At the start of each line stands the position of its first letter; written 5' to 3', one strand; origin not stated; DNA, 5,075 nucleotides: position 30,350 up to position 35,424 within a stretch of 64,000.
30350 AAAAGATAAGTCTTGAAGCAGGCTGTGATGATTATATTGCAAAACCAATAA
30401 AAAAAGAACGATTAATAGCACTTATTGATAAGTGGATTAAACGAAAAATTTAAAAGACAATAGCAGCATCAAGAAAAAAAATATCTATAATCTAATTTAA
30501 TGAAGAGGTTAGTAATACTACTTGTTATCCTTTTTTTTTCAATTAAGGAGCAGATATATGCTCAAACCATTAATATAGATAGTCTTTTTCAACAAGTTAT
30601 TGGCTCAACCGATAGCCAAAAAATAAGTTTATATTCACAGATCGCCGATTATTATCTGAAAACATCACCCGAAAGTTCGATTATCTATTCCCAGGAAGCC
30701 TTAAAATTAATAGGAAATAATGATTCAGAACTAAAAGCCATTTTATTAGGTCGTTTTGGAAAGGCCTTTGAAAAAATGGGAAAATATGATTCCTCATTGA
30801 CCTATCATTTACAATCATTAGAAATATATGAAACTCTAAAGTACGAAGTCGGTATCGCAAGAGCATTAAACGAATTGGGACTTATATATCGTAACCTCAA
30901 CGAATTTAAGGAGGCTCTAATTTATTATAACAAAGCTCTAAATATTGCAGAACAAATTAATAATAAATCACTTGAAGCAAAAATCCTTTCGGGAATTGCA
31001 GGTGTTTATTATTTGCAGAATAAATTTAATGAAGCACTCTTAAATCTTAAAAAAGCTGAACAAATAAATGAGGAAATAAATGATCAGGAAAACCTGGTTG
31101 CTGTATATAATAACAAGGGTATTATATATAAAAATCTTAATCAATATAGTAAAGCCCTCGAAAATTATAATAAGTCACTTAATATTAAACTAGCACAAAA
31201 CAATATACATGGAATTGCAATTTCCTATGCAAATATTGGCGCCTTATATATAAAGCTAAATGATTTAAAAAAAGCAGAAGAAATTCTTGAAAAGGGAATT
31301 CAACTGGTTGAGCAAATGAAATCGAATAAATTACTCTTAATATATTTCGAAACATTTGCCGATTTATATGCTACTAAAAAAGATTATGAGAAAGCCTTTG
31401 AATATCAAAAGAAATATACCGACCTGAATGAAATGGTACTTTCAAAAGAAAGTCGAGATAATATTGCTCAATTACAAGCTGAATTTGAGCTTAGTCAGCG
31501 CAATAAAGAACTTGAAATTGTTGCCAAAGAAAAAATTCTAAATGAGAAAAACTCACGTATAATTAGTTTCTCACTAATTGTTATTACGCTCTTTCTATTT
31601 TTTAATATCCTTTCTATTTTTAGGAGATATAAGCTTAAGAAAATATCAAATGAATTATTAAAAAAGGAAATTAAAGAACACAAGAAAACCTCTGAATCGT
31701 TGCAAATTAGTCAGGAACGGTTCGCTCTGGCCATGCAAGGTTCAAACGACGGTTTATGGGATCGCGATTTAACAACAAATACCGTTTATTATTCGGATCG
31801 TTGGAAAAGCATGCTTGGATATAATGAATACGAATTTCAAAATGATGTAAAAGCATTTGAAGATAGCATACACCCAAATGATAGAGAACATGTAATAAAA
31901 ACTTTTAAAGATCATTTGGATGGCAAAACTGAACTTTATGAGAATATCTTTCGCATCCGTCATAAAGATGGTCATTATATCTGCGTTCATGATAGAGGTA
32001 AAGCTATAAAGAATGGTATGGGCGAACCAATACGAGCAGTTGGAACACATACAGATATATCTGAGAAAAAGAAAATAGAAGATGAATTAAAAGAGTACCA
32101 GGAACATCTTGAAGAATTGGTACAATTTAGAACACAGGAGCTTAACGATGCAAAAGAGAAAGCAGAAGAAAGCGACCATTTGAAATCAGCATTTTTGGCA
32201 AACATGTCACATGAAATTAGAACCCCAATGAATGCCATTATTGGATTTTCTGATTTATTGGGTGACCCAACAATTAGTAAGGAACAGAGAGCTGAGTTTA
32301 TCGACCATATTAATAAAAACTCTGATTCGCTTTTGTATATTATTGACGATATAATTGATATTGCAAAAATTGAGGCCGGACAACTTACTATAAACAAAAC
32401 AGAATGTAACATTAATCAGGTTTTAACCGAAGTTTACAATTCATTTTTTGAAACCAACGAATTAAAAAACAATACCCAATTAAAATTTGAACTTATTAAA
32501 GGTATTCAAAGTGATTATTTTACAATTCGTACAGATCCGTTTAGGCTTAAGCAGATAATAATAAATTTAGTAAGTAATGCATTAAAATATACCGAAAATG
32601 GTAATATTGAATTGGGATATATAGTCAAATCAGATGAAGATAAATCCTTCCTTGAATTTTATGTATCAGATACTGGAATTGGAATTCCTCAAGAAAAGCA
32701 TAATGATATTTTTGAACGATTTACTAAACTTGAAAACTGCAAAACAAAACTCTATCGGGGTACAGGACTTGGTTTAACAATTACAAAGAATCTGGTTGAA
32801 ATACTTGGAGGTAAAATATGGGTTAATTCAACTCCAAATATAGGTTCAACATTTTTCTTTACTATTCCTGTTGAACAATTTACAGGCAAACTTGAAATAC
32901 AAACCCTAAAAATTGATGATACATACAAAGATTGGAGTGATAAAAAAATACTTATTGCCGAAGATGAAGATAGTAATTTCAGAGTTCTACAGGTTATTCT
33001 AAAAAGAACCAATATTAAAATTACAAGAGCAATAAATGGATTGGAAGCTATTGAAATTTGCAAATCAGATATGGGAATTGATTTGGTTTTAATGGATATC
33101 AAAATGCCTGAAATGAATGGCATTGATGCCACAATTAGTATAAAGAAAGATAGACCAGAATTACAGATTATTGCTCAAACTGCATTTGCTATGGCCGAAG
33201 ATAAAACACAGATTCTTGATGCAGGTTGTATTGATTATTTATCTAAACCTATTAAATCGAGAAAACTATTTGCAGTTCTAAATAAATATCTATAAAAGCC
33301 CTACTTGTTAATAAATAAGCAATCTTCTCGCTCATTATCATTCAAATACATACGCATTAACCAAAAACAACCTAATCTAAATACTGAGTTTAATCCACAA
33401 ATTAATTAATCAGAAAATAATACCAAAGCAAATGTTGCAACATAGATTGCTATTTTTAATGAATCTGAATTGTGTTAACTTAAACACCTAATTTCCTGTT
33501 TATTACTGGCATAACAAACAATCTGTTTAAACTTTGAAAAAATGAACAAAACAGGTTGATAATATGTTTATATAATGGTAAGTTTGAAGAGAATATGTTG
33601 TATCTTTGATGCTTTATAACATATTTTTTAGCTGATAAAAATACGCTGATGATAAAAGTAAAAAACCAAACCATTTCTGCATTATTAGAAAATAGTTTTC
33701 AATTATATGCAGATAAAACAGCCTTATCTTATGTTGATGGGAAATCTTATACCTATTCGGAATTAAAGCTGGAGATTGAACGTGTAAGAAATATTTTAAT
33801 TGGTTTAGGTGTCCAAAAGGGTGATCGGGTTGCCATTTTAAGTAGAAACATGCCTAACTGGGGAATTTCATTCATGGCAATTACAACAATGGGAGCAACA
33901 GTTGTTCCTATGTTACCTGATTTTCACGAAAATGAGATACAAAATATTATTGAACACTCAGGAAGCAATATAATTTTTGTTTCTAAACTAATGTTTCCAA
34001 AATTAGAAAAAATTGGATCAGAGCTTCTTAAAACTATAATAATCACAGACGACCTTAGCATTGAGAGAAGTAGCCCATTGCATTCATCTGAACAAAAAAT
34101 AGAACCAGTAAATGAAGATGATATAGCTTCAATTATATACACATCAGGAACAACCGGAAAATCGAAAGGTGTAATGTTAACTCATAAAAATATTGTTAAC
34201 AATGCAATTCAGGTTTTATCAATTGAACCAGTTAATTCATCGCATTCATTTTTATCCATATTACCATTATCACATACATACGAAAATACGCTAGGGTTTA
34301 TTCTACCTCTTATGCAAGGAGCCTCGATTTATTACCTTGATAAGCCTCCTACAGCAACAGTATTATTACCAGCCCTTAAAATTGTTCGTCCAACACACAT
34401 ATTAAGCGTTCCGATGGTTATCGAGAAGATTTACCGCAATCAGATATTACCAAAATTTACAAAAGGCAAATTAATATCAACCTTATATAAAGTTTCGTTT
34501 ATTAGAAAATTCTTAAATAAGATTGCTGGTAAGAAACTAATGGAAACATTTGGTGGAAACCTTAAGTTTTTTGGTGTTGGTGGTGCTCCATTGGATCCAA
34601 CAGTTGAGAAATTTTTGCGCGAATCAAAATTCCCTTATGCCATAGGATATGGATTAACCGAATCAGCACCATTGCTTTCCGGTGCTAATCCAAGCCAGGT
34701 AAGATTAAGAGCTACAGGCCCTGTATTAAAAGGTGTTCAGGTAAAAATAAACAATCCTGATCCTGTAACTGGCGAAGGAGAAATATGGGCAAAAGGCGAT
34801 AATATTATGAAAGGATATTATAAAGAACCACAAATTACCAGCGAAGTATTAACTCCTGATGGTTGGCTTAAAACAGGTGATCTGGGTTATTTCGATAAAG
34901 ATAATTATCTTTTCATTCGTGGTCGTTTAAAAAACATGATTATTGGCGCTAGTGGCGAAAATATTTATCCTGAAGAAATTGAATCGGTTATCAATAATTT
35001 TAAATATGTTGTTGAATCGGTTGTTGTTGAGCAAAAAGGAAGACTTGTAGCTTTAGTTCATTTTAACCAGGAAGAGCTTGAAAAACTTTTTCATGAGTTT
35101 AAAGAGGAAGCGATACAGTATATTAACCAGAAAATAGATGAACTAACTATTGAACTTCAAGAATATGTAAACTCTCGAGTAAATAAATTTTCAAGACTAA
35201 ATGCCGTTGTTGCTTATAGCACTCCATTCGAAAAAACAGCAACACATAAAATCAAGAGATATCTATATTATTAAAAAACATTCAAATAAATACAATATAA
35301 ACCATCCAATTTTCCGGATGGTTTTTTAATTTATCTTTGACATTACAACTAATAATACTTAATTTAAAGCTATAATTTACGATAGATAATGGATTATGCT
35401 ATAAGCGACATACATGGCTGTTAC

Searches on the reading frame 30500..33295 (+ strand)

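Call 90: search_protein_families(library=pfam, proteins=[window:30500-33295:+], max_evalue=0.00001)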
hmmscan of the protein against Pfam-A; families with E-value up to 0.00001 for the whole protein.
window:30500-33295:+ (931 aa): 13 families
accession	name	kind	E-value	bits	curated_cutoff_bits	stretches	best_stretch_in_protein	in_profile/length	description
PF13424.12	TPR_12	-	2.5e-35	121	30.1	4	119-191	2-76/77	Tetratricopeptide repeat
PF02518.31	HATPase_c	-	9.1e-27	94.1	26.4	1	679-792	2-110/111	Histidine kinase-, DNA gyrase B-, and HSP90-like ATPase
PF00072.30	Response_reg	-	4.2e-24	85.3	30.2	1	817-927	1-110/111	Response regulator receiver domain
PF08447.18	PAS_3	-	9.6e-23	80.7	25.6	1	429-517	2-89/89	PAS fold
PF00515.34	TPR_1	-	8.2e-22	76.5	27.8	2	201-229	2-30/34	Tetratricopeptide repeat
PF07719.23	TPR_2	-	9.7e-19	66.3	27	1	120-151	1-32/34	Tetratricopeptide repeat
PF00512.31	HisKA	-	2.4e-18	66.4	26.9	1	562-627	2-66/66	His Kinase A (phospho-acceptor) domain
PF13181.12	TPR_8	-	1.1e-17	63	25.7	0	120-152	1-33/34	Tetratricopeptide repeat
PF13374.12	TPR_10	-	8.1e-17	61.1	27.5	0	120-155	2-37/42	Tetratricopeptide repeat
PF17874.7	TPR_MalT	-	1.7e-15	57.6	45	2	201-333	41-174/336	MalT-like TPR region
PF24885.1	TPR_NPHP3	-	3e-10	40.4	100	1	82-195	101-218/239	Nephrocystin-3 TPR domain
PF13176.12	TPR_7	-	3.3e-09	36.5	27.9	0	122-155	1-34/36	Tetratricopeptide repeat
PF14938.12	SNAP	-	2.4e-06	27.7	25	0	168-302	43-177/282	Soluble NSF attachment protein, SNAP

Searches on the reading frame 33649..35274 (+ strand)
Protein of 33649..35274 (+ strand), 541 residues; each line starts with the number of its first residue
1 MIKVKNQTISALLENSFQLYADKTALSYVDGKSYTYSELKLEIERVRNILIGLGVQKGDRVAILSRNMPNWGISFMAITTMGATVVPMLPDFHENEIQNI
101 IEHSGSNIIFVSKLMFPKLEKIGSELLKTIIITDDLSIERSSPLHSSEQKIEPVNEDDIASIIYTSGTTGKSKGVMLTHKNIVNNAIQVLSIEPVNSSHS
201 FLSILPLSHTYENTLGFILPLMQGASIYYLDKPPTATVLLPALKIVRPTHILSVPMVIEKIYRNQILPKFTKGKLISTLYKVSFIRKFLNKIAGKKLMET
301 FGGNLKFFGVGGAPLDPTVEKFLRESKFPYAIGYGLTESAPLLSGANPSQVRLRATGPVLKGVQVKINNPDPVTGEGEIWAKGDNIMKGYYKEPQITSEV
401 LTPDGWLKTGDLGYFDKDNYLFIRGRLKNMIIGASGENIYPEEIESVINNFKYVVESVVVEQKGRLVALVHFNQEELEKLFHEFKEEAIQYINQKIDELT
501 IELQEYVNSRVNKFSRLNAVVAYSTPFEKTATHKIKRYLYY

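Call 90: search_protein_families(library=pfam, proteins=[window:33649-35274:+], max_evalue=0.00001)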
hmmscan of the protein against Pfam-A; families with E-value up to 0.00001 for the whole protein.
window:33649-35274:+ (541 aa): 1 family
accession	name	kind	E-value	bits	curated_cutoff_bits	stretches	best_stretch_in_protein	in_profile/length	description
PF00501.34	AMP-binding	-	1.8e-80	271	29.9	1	14-391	2-384/384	AMP-binding enzyme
